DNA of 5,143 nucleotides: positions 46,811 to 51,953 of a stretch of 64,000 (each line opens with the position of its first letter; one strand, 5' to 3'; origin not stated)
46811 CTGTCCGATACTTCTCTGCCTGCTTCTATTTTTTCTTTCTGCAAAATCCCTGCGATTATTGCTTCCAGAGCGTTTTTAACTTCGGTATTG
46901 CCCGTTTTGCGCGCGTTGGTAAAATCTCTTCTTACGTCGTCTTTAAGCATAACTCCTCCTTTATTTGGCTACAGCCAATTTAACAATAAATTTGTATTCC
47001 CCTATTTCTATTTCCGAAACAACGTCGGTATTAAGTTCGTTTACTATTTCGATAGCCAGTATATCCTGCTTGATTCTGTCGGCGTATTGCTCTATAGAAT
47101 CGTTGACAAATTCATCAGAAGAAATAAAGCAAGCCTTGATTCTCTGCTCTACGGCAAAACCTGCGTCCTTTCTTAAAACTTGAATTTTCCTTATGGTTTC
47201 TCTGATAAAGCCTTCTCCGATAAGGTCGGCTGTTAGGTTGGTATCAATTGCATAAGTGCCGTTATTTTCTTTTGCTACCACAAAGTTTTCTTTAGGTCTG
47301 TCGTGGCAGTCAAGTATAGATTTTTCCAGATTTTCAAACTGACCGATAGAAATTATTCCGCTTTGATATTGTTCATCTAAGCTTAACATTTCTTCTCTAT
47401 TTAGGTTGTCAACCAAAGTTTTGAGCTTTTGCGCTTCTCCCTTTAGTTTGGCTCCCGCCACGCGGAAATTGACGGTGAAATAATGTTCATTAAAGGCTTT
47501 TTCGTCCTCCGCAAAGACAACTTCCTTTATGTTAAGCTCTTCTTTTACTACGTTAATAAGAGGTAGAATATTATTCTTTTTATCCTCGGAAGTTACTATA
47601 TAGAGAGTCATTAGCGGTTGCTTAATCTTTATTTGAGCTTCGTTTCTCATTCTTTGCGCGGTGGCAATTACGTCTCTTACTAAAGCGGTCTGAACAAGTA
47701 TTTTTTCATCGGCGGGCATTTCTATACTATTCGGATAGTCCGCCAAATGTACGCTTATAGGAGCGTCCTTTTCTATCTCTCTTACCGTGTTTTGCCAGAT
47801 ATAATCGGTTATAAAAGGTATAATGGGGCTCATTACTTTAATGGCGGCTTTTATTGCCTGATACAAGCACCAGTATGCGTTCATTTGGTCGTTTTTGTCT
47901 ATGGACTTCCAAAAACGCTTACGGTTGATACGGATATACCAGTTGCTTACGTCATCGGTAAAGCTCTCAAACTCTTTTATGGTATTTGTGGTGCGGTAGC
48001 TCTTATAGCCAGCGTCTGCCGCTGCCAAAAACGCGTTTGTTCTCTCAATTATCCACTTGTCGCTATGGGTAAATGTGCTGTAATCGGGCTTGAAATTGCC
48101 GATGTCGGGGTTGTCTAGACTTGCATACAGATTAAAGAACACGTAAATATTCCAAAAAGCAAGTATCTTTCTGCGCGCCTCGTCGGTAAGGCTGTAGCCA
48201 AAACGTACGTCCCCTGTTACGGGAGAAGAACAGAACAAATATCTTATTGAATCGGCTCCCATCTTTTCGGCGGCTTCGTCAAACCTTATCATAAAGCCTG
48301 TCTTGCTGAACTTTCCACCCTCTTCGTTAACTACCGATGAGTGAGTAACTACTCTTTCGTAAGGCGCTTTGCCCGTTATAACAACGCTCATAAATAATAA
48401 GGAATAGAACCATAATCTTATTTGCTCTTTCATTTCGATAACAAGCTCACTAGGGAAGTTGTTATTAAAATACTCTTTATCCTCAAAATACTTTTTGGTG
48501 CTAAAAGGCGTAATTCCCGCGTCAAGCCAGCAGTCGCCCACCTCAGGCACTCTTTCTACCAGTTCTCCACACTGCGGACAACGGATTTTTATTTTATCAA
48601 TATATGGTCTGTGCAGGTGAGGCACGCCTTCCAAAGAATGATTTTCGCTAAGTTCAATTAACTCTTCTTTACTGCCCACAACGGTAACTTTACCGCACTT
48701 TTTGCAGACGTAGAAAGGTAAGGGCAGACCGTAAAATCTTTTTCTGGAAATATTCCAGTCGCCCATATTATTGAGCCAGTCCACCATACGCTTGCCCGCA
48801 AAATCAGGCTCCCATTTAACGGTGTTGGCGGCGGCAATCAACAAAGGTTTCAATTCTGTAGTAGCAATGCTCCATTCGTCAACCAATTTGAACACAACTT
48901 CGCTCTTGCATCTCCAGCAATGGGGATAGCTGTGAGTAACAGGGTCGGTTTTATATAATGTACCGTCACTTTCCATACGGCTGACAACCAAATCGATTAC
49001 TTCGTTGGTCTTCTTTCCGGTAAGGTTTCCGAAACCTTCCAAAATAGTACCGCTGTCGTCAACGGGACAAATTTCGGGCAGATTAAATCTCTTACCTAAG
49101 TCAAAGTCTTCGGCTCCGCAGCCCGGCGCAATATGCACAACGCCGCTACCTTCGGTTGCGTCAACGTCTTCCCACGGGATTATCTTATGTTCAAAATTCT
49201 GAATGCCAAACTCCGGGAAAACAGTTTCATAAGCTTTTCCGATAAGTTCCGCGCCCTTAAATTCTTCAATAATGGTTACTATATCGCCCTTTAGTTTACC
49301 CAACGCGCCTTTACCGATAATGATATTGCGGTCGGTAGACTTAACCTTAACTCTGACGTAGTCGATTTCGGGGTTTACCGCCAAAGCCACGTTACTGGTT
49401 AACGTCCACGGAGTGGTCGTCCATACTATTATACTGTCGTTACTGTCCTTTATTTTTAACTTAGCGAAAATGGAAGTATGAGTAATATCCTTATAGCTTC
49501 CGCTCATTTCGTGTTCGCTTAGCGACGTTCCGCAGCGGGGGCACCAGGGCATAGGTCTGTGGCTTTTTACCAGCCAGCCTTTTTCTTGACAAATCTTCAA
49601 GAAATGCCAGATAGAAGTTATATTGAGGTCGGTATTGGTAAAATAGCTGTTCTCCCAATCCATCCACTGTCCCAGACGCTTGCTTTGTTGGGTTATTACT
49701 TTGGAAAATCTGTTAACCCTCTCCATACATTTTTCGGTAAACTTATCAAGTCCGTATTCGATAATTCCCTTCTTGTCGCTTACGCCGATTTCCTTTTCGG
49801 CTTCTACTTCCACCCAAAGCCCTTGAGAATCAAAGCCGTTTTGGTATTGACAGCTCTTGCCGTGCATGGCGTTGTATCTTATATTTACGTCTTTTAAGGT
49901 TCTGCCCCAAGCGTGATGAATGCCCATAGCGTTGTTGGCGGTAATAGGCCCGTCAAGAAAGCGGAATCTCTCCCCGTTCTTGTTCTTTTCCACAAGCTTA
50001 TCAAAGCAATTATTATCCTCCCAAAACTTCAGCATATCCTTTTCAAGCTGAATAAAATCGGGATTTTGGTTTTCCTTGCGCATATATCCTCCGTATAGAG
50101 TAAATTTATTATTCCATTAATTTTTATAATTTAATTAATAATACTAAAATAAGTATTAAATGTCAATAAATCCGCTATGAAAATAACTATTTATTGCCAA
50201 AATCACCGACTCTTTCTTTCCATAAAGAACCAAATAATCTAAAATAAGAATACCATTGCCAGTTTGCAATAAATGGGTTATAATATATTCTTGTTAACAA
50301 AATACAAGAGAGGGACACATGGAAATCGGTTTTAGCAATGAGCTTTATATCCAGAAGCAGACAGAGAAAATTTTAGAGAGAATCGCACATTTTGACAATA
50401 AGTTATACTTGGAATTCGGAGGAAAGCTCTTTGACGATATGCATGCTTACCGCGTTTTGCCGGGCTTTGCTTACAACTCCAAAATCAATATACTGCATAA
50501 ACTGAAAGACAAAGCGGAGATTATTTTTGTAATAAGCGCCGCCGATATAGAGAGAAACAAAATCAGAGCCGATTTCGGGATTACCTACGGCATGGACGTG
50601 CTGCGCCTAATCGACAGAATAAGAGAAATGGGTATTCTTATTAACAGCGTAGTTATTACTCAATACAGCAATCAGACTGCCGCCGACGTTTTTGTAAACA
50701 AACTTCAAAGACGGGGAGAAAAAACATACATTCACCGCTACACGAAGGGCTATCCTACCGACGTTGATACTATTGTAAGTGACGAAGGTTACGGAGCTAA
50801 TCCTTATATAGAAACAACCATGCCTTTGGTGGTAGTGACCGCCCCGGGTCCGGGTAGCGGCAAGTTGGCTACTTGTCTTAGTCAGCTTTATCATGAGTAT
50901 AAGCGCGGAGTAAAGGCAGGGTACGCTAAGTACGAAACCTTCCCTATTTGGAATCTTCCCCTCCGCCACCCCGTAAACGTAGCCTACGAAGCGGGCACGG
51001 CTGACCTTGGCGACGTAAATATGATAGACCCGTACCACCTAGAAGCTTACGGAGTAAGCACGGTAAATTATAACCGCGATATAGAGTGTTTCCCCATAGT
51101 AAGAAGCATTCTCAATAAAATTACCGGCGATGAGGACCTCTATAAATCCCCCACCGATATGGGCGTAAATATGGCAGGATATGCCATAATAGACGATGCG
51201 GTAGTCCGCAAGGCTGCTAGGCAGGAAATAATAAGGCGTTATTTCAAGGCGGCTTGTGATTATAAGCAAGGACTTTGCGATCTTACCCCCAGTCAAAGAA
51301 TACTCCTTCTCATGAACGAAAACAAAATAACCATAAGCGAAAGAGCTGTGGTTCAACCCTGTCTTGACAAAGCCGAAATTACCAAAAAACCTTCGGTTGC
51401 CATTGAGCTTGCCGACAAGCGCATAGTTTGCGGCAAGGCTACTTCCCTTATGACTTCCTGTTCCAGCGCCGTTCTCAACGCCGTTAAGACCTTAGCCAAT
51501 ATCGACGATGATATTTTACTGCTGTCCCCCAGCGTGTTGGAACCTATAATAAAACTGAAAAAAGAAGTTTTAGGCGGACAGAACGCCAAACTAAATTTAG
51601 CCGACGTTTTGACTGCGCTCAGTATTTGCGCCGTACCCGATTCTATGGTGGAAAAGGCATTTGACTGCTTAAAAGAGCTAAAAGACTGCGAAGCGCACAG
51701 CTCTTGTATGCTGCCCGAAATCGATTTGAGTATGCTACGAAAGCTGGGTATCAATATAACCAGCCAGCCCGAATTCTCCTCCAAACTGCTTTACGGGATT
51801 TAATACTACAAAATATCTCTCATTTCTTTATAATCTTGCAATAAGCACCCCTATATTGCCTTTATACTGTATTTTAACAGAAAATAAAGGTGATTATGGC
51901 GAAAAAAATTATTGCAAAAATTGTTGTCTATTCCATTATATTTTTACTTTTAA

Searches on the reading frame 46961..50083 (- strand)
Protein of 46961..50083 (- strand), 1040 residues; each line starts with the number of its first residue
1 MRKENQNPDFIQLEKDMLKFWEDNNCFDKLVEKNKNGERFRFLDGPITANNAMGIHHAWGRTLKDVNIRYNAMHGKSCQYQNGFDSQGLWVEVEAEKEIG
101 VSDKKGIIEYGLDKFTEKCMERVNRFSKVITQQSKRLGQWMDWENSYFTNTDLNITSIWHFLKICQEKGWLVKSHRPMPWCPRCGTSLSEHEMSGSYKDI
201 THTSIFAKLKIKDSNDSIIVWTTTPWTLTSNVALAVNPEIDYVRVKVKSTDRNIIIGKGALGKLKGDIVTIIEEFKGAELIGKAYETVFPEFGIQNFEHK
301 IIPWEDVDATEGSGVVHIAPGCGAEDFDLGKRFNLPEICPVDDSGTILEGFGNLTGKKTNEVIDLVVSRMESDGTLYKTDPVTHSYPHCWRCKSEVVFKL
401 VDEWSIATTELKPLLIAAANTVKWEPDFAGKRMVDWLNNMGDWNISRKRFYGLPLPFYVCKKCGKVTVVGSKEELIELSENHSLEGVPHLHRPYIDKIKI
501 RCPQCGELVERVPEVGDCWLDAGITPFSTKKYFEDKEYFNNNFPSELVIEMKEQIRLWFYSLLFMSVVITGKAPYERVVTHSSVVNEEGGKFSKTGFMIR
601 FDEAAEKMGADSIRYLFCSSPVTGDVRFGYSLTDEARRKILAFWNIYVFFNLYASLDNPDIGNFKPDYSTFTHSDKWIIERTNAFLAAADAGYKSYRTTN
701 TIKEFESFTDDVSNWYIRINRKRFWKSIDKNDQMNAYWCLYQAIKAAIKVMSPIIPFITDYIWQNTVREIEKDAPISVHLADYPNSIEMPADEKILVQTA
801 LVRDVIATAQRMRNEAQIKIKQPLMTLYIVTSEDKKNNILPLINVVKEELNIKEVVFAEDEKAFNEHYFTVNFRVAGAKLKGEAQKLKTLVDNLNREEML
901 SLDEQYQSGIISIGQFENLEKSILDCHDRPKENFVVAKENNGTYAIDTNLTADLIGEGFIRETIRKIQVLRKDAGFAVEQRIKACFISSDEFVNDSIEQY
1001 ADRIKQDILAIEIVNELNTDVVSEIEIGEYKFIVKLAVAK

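Call 22: search_protein_families(library=pfam, proteins=[window:46961-50083:-])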
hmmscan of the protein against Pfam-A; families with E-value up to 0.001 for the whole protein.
window:46961-50083:- (1040 aa): 4 families
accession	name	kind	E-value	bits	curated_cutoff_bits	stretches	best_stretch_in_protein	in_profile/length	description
PF00133.28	tRNA-synt_1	-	4.5e-93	312.7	22.7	1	17-628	2-413/414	tRNA synthetases class I (I, L, M and V)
PF19302.4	DUF5915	-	1.4e-31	110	27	1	844-1037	2-193/195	Domain of unknown function (DUF5915)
PF08264.19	Anticodon_1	-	2.3e-29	102.6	25.1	1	675-824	1-144/148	Anticodon-binding domain of tRNA ligase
PF09334.17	tRNA-synt_1g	-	1.3e-12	47.6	20.1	1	519-628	248-366/391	tRNA synthetases class I (M)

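Call 24: find_encoding_contigs(protein=window:46961-50083:-, flank=2000, max_places=10)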
Protein window:46961-50083:- (1040 aa): 4 contigs read that carry it; 1 place shown.
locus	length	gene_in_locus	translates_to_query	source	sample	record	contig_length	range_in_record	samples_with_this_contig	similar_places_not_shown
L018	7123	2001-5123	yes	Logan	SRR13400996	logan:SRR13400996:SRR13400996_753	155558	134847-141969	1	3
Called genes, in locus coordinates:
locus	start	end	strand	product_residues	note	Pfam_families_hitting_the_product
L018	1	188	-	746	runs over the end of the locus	PF19732:SpoIIE_N, PF07228:SpoIIE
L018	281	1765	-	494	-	PF08903:DUF1846, PF20921:DUF1846_C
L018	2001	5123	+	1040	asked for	PF00133:tRNA-synt_1, PF09334:tRNA-synt_1g (faint), PF08264:Anticodon_1, PF19302:DUF5915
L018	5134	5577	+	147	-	PF09424:YqeY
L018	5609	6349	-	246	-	-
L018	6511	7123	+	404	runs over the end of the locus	PF00579:tRNA-synt_1b, PF22421:SYY_C-terminal, PF01479:S4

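Call 42: list_cluster_members(proteins=[window:46961-50083:-, window:35257-36831:+, window:33776-34729:-])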
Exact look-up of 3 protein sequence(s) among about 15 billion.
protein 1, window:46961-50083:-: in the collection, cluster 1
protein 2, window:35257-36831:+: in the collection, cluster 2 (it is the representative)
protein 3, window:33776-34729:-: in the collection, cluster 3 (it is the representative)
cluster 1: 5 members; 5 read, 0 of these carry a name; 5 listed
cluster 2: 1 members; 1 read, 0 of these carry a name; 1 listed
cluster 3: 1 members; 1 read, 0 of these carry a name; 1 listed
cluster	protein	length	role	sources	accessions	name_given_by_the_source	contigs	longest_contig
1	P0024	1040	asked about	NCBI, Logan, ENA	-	-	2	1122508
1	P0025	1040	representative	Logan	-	-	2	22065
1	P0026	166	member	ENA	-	-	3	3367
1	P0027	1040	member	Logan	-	-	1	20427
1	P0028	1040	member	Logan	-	-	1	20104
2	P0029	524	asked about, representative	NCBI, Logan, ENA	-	-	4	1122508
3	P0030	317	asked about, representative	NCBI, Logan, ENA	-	-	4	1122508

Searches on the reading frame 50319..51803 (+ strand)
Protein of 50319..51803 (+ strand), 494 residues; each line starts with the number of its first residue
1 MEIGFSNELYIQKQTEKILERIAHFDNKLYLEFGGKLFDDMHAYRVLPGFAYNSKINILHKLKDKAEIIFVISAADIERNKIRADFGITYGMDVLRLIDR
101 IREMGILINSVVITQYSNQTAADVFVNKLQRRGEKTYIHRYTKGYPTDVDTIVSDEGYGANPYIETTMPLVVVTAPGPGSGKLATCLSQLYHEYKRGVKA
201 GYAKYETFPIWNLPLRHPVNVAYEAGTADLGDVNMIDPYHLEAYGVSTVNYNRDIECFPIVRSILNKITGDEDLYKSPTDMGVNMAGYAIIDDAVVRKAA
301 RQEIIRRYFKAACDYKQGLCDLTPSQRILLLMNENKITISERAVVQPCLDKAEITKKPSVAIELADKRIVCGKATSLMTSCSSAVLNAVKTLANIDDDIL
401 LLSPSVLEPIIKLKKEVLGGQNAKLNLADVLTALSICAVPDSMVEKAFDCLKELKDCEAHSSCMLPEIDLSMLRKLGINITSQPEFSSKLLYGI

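Call 22: search_protein_families(library=pfam, proteins=[window:50319-51803:+])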
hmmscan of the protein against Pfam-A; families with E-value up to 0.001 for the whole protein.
window:50319-51803:+ (494 aa): 2 families
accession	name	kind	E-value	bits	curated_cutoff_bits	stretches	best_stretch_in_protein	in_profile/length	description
PF08903.17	DUF1846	-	1.7e-168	560.1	27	1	3-335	1-332/333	Domain of unknown function DUF1846, N-terminal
PF20921.3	DUF1846_C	-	8.9e-52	175.3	27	1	341-492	2-153/153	Domain of unknown function DUF1846, C-terminal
